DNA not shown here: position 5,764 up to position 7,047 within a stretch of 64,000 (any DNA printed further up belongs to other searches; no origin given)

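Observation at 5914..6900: Bacterial-type (V8/Spl-like) S1 serine protease, intron-less and without a signal peptide: horizontal-transfer candidate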

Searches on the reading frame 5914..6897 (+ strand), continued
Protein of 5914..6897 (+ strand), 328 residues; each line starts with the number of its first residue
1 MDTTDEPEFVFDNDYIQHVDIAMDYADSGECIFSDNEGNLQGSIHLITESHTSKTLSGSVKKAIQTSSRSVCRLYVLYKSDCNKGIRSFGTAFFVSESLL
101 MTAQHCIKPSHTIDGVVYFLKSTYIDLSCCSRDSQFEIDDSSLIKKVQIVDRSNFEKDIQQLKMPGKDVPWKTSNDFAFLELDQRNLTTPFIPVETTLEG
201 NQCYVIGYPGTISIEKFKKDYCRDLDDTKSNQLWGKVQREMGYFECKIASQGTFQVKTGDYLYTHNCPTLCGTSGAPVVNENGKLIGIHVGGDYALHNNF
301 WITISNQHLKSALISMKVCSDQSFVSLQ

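Call 23: list_cluster_members(proteins=[P0032, P0033, P0036, P0042, P0060, P0016, P0017, P0045, P0061, P0066])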
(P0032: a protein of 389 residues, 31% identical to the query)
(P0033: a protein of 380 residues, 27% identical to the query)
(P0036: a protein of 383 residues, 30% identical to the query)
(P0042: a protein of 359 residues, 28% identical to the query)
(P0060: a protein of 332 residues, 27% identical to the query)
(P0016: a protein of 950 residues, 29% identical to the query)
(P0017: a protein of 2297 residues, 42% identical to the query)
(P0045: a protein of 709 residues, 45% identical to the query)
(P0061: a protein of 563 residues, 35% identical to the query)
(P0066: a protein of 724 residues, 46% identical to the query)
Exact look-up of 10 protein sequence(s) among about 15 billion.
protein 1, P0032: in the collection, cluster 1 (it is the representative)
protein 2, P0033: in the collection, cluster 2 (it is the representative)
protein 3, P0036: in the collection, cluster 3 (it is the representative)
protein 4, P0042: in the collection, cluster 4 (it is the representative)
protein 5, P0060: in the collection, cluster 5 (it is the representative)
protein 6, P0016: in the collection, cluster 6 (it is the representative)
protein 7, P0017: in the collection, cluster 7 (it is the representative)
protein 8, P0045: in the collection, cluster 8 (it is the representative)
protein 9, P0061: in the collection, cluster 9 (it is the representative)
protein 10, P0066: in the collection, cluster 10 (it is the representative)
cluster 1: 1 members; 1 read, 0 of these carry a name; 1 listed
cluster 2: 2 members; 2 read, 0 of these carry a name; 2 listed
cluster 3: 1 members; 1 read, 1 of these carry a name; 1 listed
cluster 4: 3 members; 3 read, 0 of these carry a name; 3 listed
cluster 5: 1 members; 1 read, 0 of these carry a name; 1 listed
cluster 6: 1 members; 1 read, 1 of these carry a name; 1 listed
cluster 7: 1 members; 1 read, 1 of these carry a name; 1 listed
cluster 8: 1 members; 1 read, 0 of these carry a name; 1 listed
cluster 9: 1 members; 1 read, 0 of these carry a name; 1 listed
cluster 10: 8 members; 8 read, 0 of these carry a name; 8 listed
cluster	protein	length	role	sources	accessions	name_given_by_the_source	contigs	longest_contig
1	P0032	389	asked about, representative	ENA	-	-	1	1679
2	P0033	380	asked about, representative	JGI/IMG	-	-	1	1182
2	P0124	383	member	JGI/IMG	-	-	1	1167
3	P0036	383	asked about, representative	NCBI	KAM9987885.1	hypothetical protein ACTFIZ_003257 [Dictyostelium cf. discoideum]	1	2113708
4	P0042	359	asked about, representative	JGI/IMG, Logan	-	-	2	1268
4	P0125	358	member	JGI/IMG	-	-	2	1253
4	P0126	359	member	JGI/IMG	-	-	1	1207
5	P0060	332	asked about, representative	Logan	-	-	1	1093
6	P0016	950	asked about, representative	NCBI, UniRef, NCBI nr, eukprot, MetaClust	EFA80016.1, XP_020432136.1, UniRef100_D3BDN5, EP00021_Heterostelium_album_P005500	hypothetical protein PPL_06837 [Heterostelium album PN500] | Serine protease n=1 Tax=Heterostelium pallidum (strain ATCC 26659 / Pp 5 / PN500) ... | XP_020432136.1 hypothetical protein PPL_06837 [Heterostelium album PN500]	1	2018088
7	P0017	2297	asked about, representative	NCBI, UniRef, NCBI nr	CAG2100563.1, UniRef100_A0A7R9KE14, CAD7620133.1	unnamed protein product [Medioppia subpectinata] | Peptidase S1 domain-containing protein n=1 Tax=Medioppia subpectinata TaxID=1979941 ...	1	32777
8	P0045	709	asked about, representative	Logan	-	-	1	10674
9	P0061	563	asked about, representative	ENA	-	-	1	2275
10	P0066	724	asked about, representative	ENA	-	-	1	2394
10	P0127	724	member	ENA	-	-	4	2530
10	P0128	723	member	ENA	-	-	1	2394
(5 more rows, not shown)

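Call 26: find_encoding_contigs(protein=P0025, flank=6000, max_places=2)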
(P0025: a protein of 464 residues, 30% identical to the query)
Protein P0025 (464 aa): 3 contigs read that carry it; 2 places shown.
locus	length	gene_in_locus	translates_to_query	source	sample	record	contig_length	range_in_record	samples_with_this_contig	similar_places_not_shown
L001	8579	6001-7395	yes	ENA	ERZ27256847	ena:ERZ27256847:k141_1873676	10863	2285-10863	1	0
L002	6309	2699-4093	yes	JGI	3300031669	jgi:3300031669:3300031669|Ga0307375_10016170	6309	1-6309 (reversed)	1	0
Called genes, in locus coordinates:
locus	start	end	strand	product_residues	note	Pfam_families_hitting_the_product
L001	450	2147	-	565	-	PF01751:Toprim (faint), PF13155:Toprim_2 (weak), PF13362:Toprim_3 (weak), PF13662:Toprim_4 (weak), PF13481:AAA_25, PF03796:DnaB_C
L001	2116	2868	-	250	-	-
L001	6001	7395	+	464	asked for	PF13365:Trypsin_2 (weak)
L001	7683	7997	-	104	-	-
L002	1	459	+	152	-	?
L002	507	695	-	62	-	-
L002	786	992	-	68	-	-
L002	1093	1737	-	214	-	-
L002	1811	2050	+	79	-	-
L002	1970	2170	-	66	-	-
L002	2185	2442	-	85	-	-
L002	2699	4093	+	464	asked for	PF13365:Trypsin_2 (weak)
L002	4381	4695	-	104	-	-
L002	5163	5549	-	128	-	PF03175:DNA_pol_B_2 (weak)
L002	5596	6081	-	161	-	-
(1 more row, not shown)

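Call 27: find_encoding_contigs(protein=P0014, flank=6000, max_places=2)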
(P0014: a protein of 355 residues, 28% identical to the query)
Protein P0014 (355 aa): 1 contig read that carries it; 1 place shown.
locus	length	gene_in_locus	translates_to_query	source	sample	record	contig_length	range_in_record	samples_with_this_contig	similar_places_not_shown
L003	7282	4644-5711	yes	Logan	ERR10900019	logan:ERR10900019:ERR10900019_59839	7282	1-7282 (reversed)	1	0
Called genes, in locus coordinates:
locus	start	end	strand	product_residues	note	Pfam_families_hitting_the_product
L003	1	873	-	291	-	?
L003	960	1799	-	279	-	-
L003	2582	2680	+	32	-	-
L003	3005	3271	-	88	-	-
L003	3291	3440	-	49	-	-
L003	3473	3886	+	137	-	-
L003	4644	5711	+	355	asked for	PF13365:Trypsin_2 (weak)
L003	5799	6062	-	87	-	-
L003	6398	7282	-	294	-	?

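Call 29: find_encoding_contigs(protein=P0011, flank=6000, max_places=2)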
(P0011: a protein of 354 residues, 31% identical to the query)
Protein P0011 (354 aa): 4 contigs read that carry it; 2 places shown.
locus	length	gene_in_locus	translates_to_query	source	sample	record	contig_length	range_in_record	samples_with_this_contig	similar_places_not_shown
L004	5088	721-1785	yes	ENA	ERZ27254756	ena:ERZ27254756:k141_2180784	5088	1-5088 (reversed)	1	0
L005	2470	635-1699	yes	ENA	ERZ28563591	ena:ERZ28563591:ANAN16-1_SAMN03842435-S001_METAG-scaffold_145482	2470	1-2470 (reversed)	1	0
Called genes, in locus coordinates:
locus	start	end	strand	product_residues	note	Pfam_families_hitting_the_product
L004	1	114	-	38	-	?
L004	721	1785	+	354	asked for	PF13365:Trypsin_2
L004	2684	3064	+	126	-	PF00378:ECH_1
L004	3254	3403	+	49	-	-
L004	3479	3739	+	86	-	-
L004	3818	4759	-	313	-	PF13409:GST_N_2 (weak), PF13417:GST_N_3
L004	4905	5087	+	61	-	?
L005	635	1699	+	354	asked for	PF13365:Trypsin_2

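Call 30: find_encoding_contigs(protein=P0030, flank=6000, max_places=2)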
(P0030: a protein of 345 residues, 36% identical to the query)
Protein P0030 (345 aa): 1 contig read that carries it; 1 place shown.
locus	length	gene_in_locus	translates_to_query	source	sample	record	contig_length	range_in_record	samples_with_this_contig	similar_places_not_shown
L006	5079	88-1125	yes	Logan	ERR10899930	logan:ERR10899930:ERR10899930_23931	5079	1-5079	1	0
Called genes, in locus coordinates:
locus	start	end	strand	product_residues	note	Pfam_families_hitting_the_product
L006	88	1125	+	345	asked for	PF00089:Trypsin (faint), PF13365:Trypsin_2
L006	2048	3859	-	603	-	-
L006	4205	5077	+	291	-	?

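Call 32: predict_structure(alignment_id=A1)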
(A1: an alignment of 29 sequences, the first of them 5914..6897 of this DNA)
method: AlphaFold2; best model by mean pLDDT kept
length: 328 residues; sequences in the alignment: 29
mean_pLDDT: 81.5   pTM: 0.85
mean pLDDT of the five models: 81.5, 81.0, 80.5, 80.2, 79.8
residues with pLDDT >= 90: 160; 70-90: 89; 50-70: 52; < 50: 27
segments of 3 or more residues with pLDDT < 50: 1-10, 21-28, 134-141
pLDDT, mean of each block of 10 residues (from residue 1): 39 57 49 85 91 83 92 95 92 92 92 93 92 52 83 69 69 76 80 89 96 91 92 95 95 80 91 95 94 76 85 68 54
secondary structure, 60 per line:
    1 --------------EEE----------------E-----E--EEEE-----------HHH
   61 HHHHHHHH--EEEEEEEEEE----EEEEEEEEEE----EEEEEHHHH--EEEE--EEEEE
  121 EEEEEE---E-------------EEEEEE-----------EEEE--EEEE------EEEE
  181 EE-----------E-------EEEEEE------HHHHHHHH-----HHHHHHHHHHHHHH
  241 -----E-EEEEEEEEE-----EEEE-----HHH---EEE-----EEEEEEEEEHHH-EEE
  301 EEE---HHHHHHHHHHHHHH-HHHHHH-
elements in order: E15-17 E43-46 H58-68 E71-80 E85-94 E99-103 H104-107 E110-113 E116-126 E144-149 E161-164 E167-170 E177-182 E202-207 H214-221 H227-240 E248-256 E262-265 E277-279 E285-293 E298-303 H307-320 H322-327

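Call 34: fold_search(model_id=the predicted structure, library=pdb)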
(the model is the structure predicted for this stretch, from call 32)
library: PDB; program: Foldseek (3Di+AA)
matches with E <= 10: 1146; with E <= 0.001: 516
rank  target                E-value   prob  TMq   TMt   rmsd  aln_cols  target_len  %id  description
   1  4rqz_C                8.6e-11  1.00  0.48  0.57   5.0       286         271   14  re-refinement of 1soz, Crystal Structure of DegS protease in complex with an activating peptide (released 2015-03-11)
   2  3pv2_A                1.2e-10  1.00  0.44  0.38   4.8       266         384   15  Structure of Legionella fallonii DegQ (wt) (released 2011-06-15)
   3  3pv3_D                1.5e-10  1.00  0.44  0.38   4.8       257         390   14  Structure of Legionella fallonii DegQ (S193A variant) (released 2011-06-15)
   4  8se8_R                2.1e-10  1.00  0.45  0.73   5.5       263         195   15  HTRA-1 PD/SA bound to CKP 1G10 (released 2024-07-03)
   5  3pv5_A                2.9e-10  1.00  0.43  0.37   6.4       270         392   15  Structure of Legionella fallonii DegQ (N189G/P190G variant) (released 2011-06-15)
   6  2qf3_C                3.5e-10  1.00  0.48  0.78   3.5       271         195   15  Structure of the delta PDZ truncation of the DegS protease (released 2007-12-11)
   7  3pv2_C                3.5e-10  1.00  0.45  0.39   4.7       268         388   14  Structure of Legionella fallonii DegQ (wt) (released 2011-06-15)
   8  4ynn_B                3.7e-10  1.00  0.44  0.37   6.0       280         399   14  Structure of Legionella pneumophila DegQ (S190A variant) (released 2015-06-24)
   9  6tya                  4.1e-10  1.00  0.46  0.68   6.4       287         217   16  Structure of N-terminus locked Esp with one pro-peptide residue - V67C, D255C (released 2019-08-28)
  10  3gcn_A                4.6e-10  1.00  0.48  0.52   4.9       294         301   14  Crystal structure of DegS H198P/D320A mutant modified by DFP in complex with OMP peptide (YQF) (released 2009-03-31)
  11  3pv2_D                5.1e-10  1.00  0.44  0.38   4.4       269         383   14  Structure of Legionella fallonii DegQ (wt) (released 2011-06-15)
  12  8se8_A                5.4e-10  1.00  0.45  0.72   5.7       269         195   15  HTRA-1 PD/SA bound to CKP 1G10 (released 2024-07-03)
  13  4rr0_C                5.4e-10  1.00  0.47  0.56   4.9       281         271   14  re-refined 1vcw, CRYSTAL STRUCTURE OF DEGS AFTER BACKSOAKING THE ACTIVATING PEPTIDE (released 2015-03-11)
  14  2qf0_C                5.7e-10  1.00  0.48  0.73   4.5       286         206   15  Structure of the delta PDZ truncation of the DegS protease (released 2007-12-11)
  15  4ynn_A                5.7e-10  1.00  0.44  0.37   6.0       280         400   14  Structure of Legionella pneumophila DegQ (S190A variant) (released 2015-06-24)
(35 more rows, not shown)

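Call 41: fold_search(model_id=the predicted structure, library=viral)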
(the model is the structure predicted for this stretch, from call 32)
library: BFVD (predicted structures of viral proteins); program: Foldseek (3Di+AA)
matches with E <= 10: 912; with E <= 0.001: 398
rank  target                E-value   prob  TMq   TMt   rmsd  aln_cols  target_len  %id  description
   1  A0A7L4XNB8            3.1e-11  1.00  0.43  0.53   6.7       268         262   18  (no name in the UniProt tables at hand)
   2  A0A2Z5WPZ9            5.3e-10  1.00  0.46  0.57   5.4       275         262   13  (no name in the UniProt tables at hand)
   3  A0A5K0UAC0            1.8e-09  1.00  0.42  0.26   5.5       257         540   15  Protease Do-like PDZ domain-containing protein [Yasminevirus sp. GU-2018]
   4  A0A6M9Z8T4            3.0e-09  1.00  0.39  0.13   9.2       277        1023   10  (no name in the UniProt tables at hand)
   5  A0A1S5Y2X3            3.9e-09  1.00  0.43  0.51   5.4       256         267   15  Trypsin-like peptidase domain-containing serine protease [uncultured archaeal virus]
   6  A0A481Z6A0            4.2e-09  1.00  0.42  0.22   5.2       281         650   15  Trypsin-like peptidase [Pithovirus LCPAC202]
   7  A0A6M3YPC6            1.1e-08  1.00  0.40  0.18   8.4       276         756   12  (no name in the UniProt tables at hand)
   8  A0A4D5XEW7            1.5e-08  1.00  0.45  0.29   6.2       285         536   15  Collagen triple helix repeat motif-containing protein [Mimivirus LCMiAC02]
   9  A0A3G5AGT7            1.5e-08  1.00  0.47  0.30   7.5       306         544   13  PDZ domain-containing protein [Solumvirus sp.]
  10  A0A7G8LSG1            1.6e-08  1.00  0.40  0.25   7.0       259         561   16  Polyprotein [Alphapermutotetravirus sp.]
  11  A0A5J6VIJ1            2.9e-08  1.00  0.41  0.43   6.1       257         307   14  Trypsin-like peptidase domain protein [Megaviridae environmental sample]
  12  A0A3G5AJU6            2.9e-08  1.00  0.50  0.29   9.2       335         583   12  Uncharacterized protein [Solumvirus sp.]
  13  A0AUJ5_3              3.6e-08  1.00  0.41  0.13   6.0       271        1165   11  Genome polyprotein [Blackberry virus Y (isolate Blackberry plant/USA:Arkansas/C3ARK/2005)]
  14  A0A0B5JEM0            4.3e-08  1.00  0.42  0.38   6.8       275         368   14  Trypsin-like serine protease [Pandoravirus inopinatum]
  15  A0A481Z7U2            4.3e-08  1.00  0.42  0.28   5.3       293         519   13  Trypsin-like peptidase [Pithovirus LCPAC302]
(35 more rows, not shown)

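Call 43: search_solved_structures(query=A1, max_evalue=0.01, show_alignments=3)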
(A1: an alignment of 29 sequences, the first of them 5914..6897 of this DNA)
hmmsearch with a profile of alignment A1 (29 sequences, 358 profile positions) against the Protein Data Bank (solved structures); distinct sequences matched with E-value up to 0.01: 36.
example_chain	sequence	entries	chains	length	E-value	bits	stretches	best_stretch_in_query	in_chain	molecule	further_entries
1a5i_A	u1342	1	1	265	1.7e-07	34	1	80-299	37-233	PLASMINOGEN ACTIVATOR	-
1qy6_A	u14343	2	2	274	6.7e-07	32.1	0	257-330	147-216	serine protease | V8 protease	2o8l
1wcz_A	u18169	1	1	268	1.6e-06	30.8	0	257-330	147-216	Glutamyl endopeptidase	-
4jcn_A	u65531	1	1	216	3.1e-06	29.9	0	269-314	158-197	Glutamyl endopeptidase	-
6q12_A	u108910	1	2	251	6.9e-06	28.7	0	269-314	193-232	Glutamyl endopeptidase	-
3tjn_A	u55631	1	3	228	8e-06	28.5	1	58-142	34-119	Serine protease HTRA1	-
7sjn_A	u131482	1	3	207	9.2e-06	28.3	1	58-142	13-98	Serine protease HTRA1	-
3nwu_A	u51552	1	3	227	1e-05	28.1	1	58-142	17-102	Serine protease HTRA1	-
6tya_A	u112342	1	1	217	1.1e-05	28.1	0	269-313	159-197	Glutamyl endopeptidase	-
6u1b_A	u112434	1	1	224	1.2e-05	27.9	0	269-313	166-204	Glutamyl endopeptidase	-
6pym_A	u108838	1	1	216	1.3e-05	27.9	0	269-314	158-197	Glutamyl endopeptidase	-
6z0e_A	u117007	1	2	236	1.8e-05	27.4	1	58-142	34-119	Serine protease HTRA1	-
3tjo_A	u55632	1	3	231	1.8e-05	27.3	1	58-142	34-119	Serine protease HTRA1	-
7sjo_A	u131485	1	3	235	1.9e-05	27.3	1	58-142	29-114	Serine protease HTRA1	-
8t3j_A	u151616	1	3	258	1.9e-05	27.3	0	249-321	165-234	Exfoliative toxin C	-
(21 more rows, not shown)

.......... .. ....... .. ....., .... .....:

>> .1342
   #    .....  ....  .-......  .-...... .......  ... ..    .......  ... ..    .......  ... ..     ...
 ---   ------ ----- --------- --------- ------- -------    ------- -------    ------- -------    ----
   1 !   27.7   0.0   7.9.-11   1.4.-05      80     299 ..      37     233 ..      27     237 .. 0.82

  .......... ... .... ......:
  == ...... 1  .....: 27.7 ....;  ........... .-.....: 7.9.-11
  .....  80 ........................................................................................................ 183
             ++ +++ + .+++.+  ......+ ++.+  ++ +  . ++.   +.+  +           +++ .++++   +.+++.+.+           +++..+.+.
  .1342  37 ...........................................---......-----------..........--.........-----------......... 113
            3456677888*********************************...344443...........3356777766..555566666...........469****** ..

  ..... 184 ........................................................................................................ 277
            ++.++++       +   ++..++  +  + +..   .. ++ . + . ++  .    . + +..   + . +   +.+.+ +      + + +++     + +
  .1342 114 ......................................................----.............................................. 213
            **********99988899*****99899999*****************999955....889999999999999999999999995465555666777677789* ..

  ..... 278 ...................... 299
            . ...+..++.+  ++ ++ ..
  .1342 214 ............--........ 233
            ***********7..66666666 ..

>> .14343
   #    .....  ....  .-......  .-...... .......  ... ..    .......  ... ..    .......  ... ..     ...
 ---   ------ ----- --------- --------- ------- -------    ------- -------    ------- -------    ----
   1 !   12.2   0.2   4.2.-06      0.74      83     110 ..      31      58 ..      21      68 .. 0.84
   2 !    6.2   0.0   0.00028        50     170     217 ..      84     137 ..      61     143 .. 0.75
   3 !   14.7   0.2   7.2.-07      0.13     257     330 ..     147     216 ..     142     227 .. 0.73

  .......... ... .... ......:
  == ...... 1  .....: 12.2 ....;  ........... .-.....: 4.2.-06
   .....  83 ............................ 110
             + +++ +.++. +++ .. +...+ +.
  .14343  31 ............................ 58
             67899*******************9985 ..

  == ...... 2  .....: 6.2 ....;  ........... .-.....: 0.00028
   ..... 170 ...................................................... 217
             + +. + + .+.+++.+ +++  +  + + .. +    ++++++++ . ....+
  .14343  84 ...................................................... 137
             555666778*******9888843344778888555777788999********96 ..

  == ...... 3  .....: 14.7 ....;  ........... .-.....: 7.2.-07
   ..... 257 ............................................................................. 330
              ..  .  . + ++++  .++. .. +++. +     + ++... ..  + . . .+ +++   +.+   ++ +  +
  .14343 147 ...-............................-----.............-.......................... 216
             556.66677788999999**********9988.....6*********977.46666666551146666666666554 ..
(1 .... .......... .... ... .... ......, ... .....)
